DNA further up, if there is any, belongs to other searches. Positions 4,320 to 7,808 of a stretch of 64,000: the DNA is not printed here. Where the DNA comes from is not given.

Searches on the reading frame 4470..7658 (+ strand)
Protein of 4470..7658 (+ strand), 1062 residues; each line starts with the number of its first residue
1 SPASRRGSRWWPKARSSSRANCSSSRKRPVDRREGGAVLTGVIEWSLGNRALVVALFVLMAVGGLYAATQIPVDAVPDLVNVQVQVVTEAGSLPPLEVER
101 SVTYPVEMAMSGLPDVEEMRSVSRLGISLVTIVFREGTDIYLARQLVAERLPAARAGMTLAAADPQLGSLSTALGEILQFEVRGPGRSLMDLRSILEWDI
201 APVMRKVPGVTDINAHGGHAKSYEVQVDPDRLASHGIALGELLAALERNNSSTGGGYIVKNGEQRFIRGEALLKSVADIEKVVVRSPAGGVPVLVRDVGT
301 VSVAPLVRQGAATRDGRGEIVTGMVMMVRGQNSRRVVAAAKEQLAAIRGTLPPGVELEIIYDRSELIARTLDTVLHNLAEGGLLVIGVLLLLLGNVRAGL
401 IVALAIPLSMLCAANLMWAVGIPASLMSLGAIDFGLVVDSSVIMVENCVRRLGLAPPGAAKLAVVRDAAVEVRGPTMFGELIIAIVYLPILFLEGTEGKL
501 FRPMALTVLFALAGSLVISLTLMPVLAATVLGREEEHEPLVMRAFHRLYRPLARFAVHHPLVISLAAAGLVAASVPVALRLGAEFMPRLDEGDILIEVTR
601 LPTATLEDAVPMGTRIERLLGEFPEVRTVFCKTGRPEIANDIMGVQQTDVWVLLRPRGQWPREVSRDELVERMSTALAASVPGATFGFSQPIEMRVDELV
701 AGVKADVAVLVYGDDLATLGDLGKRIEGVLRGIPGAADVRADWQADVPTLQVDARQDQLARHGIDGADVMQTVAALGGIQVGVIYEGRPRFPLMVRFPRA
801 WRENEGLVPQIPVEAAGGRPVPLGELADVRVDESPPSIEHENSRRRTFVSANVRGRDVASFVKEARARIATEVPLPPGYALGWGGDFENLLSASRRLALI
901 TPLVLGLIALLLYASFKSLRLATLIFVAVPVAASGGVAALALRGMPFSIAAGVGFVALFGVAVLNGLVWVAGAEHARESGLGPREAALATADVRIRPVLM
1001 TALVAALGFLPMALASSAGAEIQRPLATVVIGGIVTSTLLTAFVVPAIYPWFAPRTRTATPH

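Call 91: search_protein_families(library=pfam, proteins=[window:4470-7658:+], max_evalue=0.001)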
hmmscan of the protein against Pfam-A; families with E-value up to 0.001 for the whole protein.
window:4470-7658:+ (1062 aa): 1 family
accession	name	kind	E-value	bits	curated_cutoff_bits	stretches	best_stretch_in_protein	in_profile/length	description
PF00873.25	ACR_tran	-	1.2e-261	871.2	28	1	44-1051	3-1019/1021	AcrB/AcrD/AcrF family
